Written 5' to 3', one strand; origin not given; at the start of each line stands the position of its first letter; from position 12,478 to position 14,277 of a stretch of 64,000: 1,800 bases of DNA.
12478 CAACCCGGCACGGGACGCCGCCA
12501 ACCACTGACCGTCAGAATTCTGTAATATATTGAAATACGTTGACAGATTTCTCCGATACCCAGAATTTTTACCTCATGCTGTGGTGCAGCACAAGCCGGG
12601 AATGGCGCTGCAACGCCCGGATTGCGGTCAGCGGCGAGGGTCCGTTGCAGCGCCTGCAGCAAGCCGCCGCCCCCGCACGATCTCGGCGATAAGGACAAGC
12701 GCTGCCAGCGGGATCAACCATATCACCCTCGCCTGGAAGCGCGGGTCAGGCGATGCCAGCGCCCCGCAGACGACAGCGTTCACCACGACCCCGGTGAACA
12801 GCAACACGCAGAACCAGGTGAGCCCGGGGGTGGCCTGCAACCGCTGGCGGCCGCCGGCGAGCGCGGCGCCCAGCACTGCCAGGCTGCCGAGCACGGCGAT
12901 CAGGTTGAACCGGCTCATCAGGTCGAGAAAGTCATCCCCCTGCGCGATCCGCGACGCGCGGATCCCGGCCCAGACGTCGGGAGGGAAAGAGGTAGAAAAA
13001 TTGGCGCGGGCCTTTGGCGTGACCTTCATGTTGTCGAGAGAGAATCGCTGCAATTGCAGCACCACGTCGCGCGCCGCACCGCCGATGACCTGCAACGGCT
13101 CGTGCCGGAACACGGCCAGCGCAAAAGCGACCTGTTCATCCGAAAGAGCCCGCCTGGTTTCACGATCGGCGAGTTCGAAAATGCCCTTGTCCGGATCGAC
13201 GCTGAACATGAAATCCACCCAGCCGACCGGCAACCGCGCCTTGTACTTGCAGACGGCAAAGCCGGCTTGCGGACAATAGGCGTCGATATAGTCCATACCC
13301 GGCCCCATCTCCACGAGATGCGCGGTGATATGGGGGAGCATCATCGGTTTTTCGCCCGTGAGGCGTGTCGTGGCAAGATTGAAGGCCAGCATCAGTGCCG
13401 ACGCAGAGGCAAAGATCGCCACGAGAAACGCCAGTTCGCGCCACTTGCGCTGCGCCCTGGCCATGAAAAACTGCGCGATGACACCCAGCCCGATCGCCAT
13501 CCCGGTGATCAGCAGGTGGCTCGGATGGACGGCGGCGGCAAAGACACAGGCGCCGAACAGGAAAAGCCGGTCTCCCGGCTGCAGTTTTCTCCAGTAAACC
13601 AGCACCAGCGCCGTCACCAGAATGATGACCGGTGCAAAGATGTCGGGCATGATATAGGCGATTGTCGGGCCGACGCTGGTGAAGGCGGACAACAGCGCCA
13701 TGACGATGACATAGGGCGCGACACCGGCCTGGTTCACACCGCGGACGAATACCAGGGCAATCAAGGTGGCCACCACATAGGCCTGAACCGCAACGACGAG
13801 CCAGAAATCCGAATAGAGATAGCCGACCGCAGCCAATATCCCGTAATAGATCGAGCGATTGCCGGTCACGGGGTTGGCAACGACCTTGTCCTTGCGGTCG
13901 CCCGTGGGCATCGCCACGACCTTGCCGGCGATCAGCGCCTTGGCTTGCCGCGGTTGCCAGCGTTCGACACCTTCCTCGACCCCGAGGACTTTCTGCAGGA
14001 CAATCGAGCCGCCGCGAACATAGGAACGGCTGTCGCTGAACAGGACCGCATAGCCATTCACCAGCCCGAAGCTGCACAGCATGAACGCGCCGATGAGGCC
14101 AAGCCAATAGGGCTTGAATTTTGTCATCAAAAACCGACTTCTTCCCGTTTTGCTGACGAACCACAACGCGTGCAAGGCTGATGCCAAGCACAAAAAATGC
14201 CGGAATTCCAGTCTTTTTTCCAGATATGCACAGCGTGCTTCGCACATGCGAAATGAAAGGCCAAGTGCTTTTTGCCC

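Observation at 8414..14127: UbiA-HAD-GtrA plus two large polytopic proteins: a putative polyprenyl-phospho-pentose glycosylation system wedged between rpoZ and spoT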

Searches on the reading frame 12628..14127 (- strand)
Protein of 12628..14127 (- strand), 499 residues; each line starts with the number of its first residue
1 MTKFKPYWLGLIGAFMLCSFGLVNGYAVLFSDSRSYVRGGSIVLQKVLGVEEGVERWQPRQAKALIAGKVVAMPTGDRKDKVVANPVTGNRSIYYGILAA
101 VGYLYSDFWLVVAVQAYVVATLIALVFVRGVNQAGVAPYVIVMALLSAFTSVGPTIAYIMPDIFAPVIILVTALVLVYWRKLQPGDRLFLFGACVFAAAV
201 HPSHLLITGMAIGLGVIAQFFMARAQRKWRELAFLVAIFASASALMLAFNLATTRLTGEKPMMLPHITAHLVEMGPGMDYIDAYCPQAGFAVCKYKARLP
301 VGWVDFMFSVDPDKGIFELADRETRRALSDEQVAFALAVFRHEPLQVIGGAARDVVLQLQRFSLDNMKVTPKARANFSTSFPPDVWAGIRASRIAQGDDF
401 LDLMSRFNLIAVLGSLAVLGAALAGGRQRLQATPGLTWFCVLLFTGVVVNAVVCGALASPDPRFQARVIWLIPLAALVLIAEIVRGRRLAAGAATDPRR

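Call 3: search_protein_families(library=pfam, proteins=[window:12628-14127:-], max_evalue=0.01)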
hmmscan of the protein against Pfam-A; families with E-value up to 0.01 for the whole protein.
window:12628-14127:- (499 aa): 0 families

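Call 4: search_protein_families(library=ncbifam, proteins=[window:12628-14127:-], max_evalue=0.01)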
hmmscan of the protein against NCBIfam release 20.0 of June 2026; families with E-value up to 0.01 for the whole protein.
window:12628-14127:- (499 aa): 0 families

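Call 7: search_solved_structures(query=window:12628-14127:-, max_evalue=10)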
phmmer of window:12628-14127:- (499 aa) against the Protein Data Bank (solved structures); distinct sequences matched with E-value up to 10: 1.
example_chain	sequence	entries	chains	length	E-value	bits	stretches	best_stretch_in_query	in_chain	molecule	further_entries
3djm_A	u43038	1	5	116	0.38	12.5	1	36-113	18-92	Uncharacterized Protein DUF427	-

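Call 9: find_homologous_proteins(query=window:12628-14127:-, max_evalue=0.001)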
Query window:12628-14127:- (499 aa): 55 proteins with E <= 0.001 among 8000 candidates.
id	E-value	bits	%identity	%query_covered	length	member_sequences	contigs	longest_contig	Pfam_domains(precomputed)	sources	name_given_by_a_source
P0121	0.0e+0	1026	92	100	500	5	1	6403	-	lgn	-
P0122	2.3e-212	724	93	66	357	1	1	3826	-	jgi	jgi:hypothetical protein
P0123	1.8e-123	431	45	96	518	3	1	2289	-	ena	-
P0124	2.6e-111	391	43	98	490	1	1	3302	-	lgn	-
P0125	3.3e-110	387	46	96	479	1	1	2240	-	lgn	-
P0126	2.2e-91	325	39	95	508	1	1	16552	-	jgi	jgi:hypothetical protein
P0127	4.1e-86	308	38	97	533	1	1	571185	-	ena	-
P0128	1.3e-85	306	41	93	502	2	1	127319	-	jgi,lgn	jgi:hypothetical protein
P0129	4.0e-85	304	37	96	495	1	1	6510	-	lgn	-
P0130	5.2e-84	301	36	96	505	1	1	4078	-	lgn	-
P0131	3.8e-79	285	33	99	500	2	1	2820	-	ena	-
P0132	8.7e-77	277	36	92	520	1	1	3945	-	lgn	-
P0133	2.5e-75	272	34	96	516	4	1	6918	-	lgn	-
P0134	7.0e-74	267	57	46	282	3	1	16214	-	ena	-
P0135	4.8e-57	212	33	92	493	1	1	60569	-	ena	-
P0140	4.9e-54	202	32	96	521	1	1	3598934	-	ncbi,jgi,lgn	jgi:hypothetical protein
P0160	2.8e-37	147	28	96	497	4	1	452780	-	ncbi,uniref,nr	ncbi:hypothetical protein [Ruegeria arenilitoris]|uniref:hypothetical protein n=1 Tax=Ruegeria areni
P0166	5.2e-29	119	27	96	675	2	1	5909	PF04138.21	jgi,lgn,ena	-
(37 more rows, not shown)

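Call 25: predict_structure(alignment_id=A2)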
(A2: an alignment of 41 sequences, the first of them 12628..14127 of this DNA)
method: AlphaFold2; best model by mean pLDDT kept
length: 499 residues; sequences in the alignment: 41
mean_pLDDT: 91.6   pTM: 0.91
mean pLDDT of the five models: 91.6, 90.5, 90.6, 89.6, 89.6
residues with pLDDT >= 90: 389; 70-90: 80; 50-70: 15; < 50: 15
segments of 3 or more residues with pLDDT < 50: 69-83
pLDDT, mean of each block of 10 residues (from residue 1): 90 98 97 90 88 78 56 43 65 91 97 98 97 90 98 97 97 97 98 97 96 91 88 98 95 88 94 98 98 97 92 92 95 98 98 97 96 92 96 97 97 97 83 90 97 95 97 97 92 80
secondary structure, 60 per line:
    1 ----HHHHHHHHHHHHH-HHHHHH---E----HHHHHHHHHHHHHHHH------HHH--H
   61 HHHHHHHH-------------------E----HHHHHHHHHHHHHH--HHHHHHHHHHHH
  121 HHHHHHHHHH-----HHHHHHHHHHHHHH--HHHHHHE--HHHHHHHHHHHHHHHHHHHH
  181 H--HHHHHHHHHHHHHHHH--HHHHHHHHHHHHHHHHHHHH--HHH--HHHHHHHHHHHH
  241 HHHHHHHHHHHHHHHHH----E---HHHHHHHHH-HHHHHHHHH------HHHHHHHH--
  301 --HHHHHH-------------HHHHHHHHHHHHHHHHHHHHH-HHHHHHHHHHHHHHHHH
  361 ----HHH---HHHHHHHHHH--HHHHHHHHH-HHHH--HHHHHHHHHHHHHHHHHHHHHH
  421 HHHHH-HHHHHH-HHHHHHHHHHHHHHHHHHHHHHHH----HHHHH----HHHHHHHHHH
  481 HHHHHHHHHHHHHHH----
elements in order: H5-17 H19-24 H33-48 H60-68 H93-106 H109-130 H136-149 H152-157 H161-181 H184-199 H202-221 H229-257 H266-274 H276-284 H291-298 H303-308 H322-342 H344-360 H371-380 H383-391 H393-396 H399-425 H427-432 H434-457 H462-466 H471-495
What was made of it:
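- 12628..14127 (-): Gene B: 499-aa polytopic protein, probable GT-C-class periplasmic glycosyltransferase. It is the conserved partner of the UbiA-HAD-GtrA genes. AF2 model: pLDDT 91.6, pTM 0.91 (call 25).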

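Call 32: fold_search(model_id=the predicted structure, library=pdb)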
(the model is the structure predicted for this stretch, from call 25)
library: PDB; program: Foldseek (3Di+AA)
matches with E <= 10: 306; with E <= 0.001: 0
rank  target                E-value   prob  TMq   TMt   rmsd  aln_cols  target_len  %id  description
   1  8b37_B                1.5e-02  0.23  0.11  0.09  27.3       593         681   14  Crystal structure of Pyrobaculum aerophilum potassium-independent proton pumping membrane integral pyrophosphatase in  (released 2024-01-17)
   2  6gxc_A                3.5e-02  0.99  0.36  0.27  15.1       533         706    9  Bacterial oligosaccharyltransferase PglB in complex with an inhibitory peptide and a reactive lipid-linked oligosaccha (released 2018-11-14)
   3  5f15                  4.7e-02  0.96  0.32  0.30  17.1       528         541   12  Crystal Structure of ArnT from Cupriavidus metallidurans bound to Undecaprenyl phosphate (released 2016-02-17)
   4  3rce_A                1.0e-01  0.87  0.28  0.22  16.4       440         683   12  Bacterial oligosaccharyltransferase PglB (released 2011-06-15)
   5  4rv1_B                1.5e-01  0.14  0.11  0.13  26.9       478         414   14  Crystal Structure of Engineered Protein. Northeast Structural Genomics Consortium (NESG) Target OR497. (released 2014-12-10)
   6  8b6l_I                1.7e-01  0.72  0.30  0.23  17.8       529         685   11  Subtomogram average of the human Sec61-TRAP-OSTA-translocon (released 2022-12-07)
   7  6ftg_5                2.2e-01  0.97  0.41  0.33  15.3       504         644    9  Subtomogram average of OST-containing ribosome-translocon complexes from canine rough microsomal membranes (released 2018-03-21)
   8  2wsx_A                2.2e-01  0.09  0.11  0.11  26.7       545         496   13  Crystal Structure of Carnitine Transporter from Escherichia coli (released 2010-09-08)
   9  8if8_B                2.8e-01  0.35  0.26  0.22  21.1       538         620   10  Arabinosyltransferase AftA (released 2023-05-31)
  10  4rv1_F                3.3e-01  0.13  0.13  0.16  26.9       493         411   13  Crystal Structure of Engineered Protein. Northeast Structural Genomics Consortium (NESG) Target OR497. (released 2014-12-10)
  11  7e9s_A                3.9e-01  0.82  0.40  0.26  15.9       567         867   11  Archaeal oligosaccharyltransferase AglB from Archaeoglobus fulgidus in complex with an inhibitory peptide and a dolich (released 2021-09-08)
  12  9vrc                  3.9e-01  0.08  0.13  0.10  27.0       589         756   12  Cryo-EM structure of Oryza sativa multidrug resistance protein 5 (MRP5) (released 2026-04-01)
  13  4rv1_C                4.9e-01  0.09  0.12  0.14  27.4       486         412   13  Crystal Structure of Engineered Protein. Northeast Structural Genomics Consortium (NESG) Target OR497. (released 2014-12-10)
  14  6vqq_A                5.6e-01  0.09  0.10  0.15  22.7       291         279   12  CryoEM Structure of the Plasmodium falciparum transporter PfFNT (released 2021-02-03)
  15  9g9n_A                5.6e-01  0.08  0.11  0.13  26.9       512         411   12  Lipid III flippase WzxE with NB10 and NB7 nanobodies in inward-facing conformation - crystal 1 (released 2025-01-22)
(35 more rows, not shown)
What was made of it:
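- On GT-C glycosyltransferases: For B the result is inconclusive: prob 0.82-0.99 but E 0.035-0.7 and TM 0.3-0.4 (call 32).
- B. Its fold match is weak: best GT-C E 0.035, TM 0.3-0.4 (call 32). Fold matches of B to GT-C are weak (E >= 0.035, call 32).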

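Call 42: find_encoding_contigs(protein=P0160, flank=7000, max_places=1)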
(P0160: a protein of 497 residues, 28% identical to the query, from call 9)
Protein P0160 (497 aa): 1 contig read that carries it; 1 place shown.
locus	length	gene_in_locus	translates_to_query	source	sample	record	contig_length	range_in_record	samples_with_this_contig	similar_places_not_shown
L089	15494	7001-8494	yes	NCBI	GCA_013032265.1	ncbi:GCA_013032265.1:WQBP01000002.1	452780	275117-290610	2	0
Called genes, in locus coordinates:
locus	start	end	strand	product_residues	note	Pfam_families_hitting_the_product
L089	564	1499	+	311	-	PF13191:AAA_16, PF02492:cobW (weak), PF13401:AAA_22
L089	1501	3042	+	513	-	PF13807:GNVR (weak)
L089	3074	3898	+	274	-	PF01656:CbiA (weak), PF13614:AAA_31 (faint)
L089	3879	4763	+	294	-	PF13641:Glyco_tranf_2_3, PF00535:Glycos_transf_2, PF10111:Glyco_tranf_2_2 (weak)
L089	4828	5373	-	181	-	-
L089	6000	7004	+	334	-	PF01073:3Beta_HSD (weak), PF01370:Epimerase, PF02719:Polysacc_synt_2 (faint), PF04321:RmlD_sub_bind, PF07993:NAD_binding_4 (faint), PF16363:GDP_Man_Dehyd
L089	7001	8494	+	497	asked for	-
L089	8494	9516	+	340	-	PF00535:Glycos_transf_2, PF10111:Glyco_tranf_2_2, PF13641:Glyco_tranf_2_3, PF13506:Glyco_transf_21 (weak), PF13632:Glyco_trans_2_3 (weak)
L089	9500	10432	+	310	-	PF00685:Sulfotransfer_1, PF13469:Sulfotransfer_3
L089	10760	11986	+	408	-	PF09594:GT87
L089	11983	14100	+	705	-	PF13231:PMT_2 (weak)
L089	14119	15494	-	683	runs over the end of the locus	-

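Call 43: find_encoding_contigs(protein=P0166, flank=7000, max_places=1)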
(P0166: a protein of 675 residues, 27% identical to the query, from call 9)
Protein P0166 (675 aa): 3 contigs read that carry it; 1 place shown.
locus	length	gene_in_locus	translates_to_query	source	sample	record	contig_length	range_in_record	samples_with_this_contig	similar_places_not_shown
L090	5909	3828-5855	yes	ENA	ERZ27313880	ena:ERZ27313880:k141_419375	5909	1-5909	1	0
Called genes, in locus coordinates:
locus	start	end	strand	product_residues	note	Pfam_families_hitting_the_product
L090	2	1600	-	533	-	?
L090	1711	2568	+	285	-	PF04397:LytTR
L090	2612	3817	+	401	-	PF00535:Glycos_transf_2, PF26629:GT2_TM_C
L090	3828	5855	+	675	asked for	PF04138:GtrA_DPMS_TM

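Call 44: find_encoding_contigs(protein=P0140, flank=7000, max_places=1)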
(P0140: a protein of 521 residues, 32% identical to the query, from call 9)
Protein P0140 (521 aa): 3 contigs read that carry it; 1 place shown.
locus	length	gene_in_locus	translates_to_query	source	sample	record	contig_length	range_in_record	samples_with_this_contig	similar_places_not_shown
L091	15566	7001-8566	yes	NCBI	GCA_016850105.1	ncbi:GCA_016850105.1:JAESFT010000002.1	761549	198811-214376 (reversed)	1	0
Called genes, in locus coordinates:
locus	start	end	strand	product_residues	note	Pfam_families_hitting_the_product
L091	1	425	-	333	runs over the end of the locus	PF08242:Methyltransf_12 (weak), PF13489:Methyltransf_23 (faint)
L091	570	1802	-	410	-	PF02417:Chromate_transp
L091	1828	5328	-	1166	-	PF01590:GAF, PF00989:PAS, PF08448:PAS_4, PF08448:PAS_4, PF01590:GAF, PF13185:GAF_2, PF08447:PAS_3, PF08448:PAS_4, +8 more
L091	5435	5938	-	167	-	-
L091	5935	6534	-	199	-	PF00072:Response_reg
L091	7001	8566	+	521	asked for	-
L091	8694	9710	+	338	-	PF00535:Glycos_transf_2, PF13641:Glyco_tranf_2_3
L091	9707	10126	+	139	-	PF04138:GtrA_DPMS_TM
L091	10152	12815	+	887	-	PF13298:LigD_N, PF01068:DNA_ligase_A_M, PF04679:DNA_ligase_A_C, PF21686:LigD_Prim-Pol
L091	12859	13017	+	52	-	-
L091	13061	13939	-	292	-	PF02735:Ku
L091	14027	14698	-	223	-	-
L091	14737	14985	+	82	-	PF01206:TusA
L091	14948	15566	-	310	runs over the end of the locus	PF03631:Virul_fac_BrkB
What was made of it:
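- On Gtr-type hexose modification (GtrA/GtrB/Gtr*): GT2 genes do accompany distant B homologues elsewhere (calls 42-44).
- Distant homologues occupy the Gtr*-like position next to GT2 and GtrA (calls 42-44). B-family members stand exactly where the serotype-specific GT-C stands in Gtr-type systems (calls 42-44).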

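Call 67: search_protein_representatives(alignment_id=A2)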
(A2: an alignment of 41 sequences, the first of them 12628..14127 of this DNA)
Query: 41 sequences, 503 profile positions. Proteins with E-value up to 0.001 (for the whole library): 5698; up to 1e-10: 4376; up to 1e-30: 2674. The best 150 are listed.
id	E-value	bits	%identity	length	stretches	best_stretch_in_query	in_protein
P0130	1.8e-171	587.7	-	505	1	6-501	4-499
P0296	7.0e-170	582.4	-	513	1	6-497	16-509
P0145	1.2e-166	571.8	-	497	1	8-498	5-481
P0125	3.0e-164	563.9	-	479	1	11-492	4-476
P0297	1.7e-161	554.8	-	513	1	15-498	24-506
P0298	1.6e-159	548.3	-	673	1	13-492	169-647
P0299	2.2e-159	547.8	-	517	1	6-487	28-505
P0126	5.8e-159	546.4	-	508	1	1-494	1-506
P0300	1.6e-158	545.0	-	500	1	13-495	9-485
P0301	2.1e-157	541.3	-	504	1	10-489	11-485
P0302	1.4e-154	532.0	-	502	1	17-493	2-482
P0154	3.6e-154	530.6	-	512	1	6-499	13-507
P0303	6.4e-154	529.8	-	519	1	9-494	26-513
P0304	1.5e-153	528.6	-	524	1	8-494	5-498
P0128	4.3e-153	527.1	-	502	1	17-498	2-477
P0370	4.0e-132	457.9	-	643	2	11-489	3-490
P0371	4.5e-132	457.7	-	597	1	6-491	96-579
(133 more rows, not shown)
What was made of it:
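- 12628..14127 (-): The family has 5698 representative clusters at E<=1e-3 (call 67).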

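Call 68: search_protein_families(library=pfam, alignment_id=A2, max_evalue=0.1)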
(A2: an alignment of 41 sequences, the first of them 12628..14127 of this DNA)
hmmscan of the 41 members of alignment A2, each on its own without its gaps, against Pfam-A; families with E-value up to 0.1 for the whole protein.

A. member 1, window:12628-14127:- (499 aa): 0 families

B. families by the number of members that match (of 41 scanned): 9 families
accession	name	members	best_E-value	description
PF01061.29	ABC2_membrane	1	0.0021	ABC-2 type transporter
PF10225.14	NEMP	1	0.011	NEMP family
PF15860.11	DUF4728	1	0.013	Domain of unknown function (DUF4728)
PF20394.4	DUF6688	1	0.017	DUF6688 N-terminal domain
PF19510.5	DUF6044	1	0.036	Protein of unknown function (DUF6044)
PF19606.4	DUF6111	1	0.059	Family of unknown function (DUF6111)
PF07505.17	DUF5131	1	0.075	Protein of unknown function (DUF5131)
PF05569.17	Peptidase_M56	1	0.083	BlaR1 peptidase M56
PF19603.4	DUF6108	1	0.084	Family of unknown function (DUF6108)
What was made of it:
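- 12628..14127 (-): No Pfam or NCBIfam match (calls 3, 4, 68).
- No Pfam family matches (call 68).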

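Call 84: search_protein_families(library=pfam, proteins=[P0298, P0370, P0371, P0166], max_evalue=0.001)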
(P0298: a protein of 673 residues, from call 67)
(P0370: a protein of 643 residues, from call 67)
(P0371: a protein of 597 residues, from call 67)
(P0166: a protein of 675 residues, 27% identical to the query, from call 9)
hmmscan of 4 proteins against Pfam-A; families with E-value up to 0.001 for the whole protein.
P0298 (673 aa): 1 family
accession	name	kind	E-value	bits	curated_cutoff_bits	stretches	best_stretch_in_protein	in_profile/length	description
PF04138.20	GtrA_DPMS_TM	-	1.4e-17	64.4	26.1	1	20-137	2-117/117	GtrA/DPMS, transmembrane domain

P0370 (643 aa): 1 family
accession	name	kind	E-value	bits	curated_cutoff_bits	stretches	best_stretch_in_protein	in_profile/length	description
PF04138.20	GtrA_DPMS_TM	-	3.8e-16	59.8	26.1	1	517-632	1-117/117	GtrA/DPMS, transmembrane domain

P0371 (597 aa): 0 families

P0166 (675 aa): 1 family
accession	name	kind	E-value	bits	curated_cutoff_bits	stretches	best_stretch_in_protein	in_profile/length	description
PF04138.20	GtrA_DPMS_TM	-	3.8e-19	69.5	26.1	1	537-655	1-117/117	GtrA/DPMS, transmembrane domain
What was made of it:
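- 12628..14127 (-): Distant homologues sit beside GT2+GtrA (calls 42-44) or are fused to GtrA at either end (call 84).
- Closest known: Gtr-type O-antigen glucosylation. Same: Compact mobile cassette with a GtrA flippase and a periplasmic GT-C. Distant B-family members sit in exactly this arrangement: B-GT2-GtrA, or GT2 plus a B-GtrA fusion (calls 43, 44, 84).
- Three independent GtrA fusions exist (call 84).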

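Call 98: fold_search(model_id=the predicted structure, library=viral)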
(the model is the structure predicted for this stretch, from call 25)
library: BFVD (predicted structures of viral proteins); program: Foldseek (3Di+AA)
matches with E <= 10: 164; with E <= 0.001: 0
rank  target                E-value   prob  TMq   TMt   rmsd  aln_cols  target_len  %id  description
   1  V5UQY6                1.3e-01  0.57  0.26  0.28  22.0       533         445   12  Uncharacterized protein [Oenococcus phage phiS13]
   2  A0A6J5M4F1            2.0e-01  0.07  0.09  0.06  34.5       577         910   12  Uncharacterized protein (Fragment) [uncultured Caudovirales phage]
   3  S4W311                3.4e-01  0.06  0.10  0.09  25.9       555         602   13  Uncharacterized protein [Pandoravirus salinus]
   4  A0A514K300            4.7e-01  0.84  0.34  0.47  12.0       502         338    9  Uncharacterized protein [Nitrosopumilus spindle-shaped virus 1]
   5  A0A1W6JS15            6.3e-01  0.09  0.14  0.12  29.8       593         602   10  Tail length tape-measure protein 1 [Salmonella phage SE1Kor]
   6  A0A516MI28            6.8e-01  0.07  0.13  0.11  30.9       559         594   10  (no name in the UniProt tables at hand)
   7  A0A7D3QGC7            7.4e-01  0.05  0.11  0.11  25.4       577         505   12  (no name in the UniProt tables at hand)
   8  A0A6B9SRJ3            8.7e-01  0.09  0.14  0.15  27.8       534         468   12  (no name in the UniProt tables at hand)
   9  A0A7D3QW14            1.3e+00  0.04  0.13  0.13  25.7       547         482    9  Uncharacterized protein [Fadolivirus FV1/VV64]
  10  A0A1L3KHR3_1          1.4e+00  0.06  0.13  0.08  27.9       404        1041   12  (no name in the UniProt tables at hand)
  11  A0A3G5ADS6            1.5e+00  0.04  0.11  0.11  26.7       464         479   10  ADP-ribosylglycohydrolase [Satyrvirus sp.]
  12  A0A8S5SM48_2          1.6e+00  0.04  0.11  0.07  38.7       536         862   12  Tape measure domain protein [Myoviridae sp. ctPoO4]
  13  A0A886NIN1            1.9e+00  0.05  0.10  0.12  21.3       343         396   15  (no name in the UniProt tables at hand)
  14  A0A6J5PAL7            2.1e+00  0.02  0.11  0.08  32.9       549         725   13  Uncharacterized protein [uncultured Caudovirales phage]
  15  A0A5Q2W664            2.2e+00  0.04  0.12  0.11  30.6       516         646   12  (no name in the UniProt tables at hand)
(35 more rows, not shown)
